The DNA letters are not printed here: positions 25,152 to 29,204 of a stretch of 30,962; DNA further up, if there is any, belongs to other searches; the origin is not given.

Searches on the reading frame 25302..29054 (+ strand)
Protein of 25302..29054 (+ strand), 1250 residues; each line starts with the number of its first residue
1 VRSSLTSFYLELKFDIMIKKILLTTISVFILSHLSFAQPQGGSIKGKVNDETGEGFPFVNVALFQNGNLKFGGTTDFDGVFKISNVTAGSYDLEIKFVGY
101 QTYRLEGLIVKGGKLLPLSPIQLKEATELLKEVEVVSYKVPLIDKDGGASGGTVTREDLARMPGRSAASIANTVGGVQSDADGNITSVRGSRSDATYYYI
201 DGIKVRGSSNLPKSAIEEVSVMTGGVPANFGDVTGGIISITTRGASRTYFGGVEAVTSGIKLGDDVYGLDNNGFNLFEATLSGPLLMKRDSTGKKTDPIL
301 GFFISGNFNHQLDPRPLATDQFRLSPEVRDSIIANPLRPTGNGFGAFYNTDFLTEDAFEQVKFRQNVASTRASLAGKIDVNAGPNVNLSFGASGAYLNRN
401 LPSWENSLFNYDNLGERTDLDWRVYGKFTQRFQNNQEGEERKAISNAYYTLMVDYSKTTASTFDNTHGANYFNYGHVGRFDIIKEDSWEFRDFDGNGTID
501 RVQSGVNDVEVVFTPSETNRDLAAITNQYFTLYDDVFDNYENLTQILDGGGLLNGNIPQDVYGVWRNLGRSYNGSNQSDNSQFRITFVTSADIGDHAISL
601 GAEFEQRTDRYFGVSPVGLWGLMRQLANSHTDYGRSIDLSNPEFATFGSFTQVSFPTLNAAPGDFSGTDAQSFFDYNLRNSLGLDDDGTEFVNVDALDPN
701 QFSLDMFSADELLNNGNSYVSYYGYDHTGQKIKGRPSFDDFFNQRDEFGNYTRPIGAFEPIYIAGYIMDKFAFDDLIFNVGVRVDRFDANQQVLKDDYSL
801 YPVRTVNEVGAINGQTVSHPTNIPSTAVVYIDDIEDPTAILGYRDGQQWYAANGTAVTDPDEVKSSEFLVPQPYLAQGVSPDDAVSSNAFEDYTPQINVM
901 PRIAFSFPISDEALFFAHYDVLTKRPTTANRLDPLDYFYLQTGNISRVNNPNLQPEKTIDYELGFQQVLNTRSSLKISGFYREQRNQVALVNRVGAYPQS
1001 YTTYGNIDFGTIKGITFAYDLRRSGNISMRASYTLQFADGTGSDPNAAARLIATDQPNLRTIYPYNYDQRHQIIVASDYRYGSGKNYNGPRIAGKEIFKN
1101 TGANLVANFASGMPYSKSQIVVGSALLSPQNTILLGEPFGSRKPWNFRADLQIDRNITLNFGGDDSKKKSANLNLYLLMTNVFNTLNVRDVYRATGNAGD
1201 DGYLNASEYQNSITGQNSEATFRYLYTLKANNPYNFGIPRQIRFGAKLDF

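Call 61: search_protein_families(library=pfam, proteins=[window:25302-29054:+], max_evalue=0.0001)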
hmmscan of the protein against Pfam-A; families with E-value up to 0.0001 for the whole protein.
window:25302-29054:+ (1250 aa): 4 families
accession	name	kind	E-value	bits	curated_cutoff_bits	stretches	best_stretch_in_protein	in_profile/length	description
PF13620.12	CarboxypepD_reg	-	1.6e-12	48.1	32.3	1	43-114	1-73/82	Carboxypeptidase regulatory-like domain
PF13715.12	CarbopepD_reg_2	-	1.9e-11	44.3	32.2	1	44-135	1-88/88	CarboxypepD_reg-like domain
PF00593.30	TonB_dep_Rec_b-barrel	-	5.7e-10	40.1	27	1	538-1090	15-397/436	TonB dependent receptor-like, beta-barrel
PF07715.20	Plug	-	3.8e-07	31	23.9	1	153-236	11-106/107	TonB-dependent Receptor Plug Domain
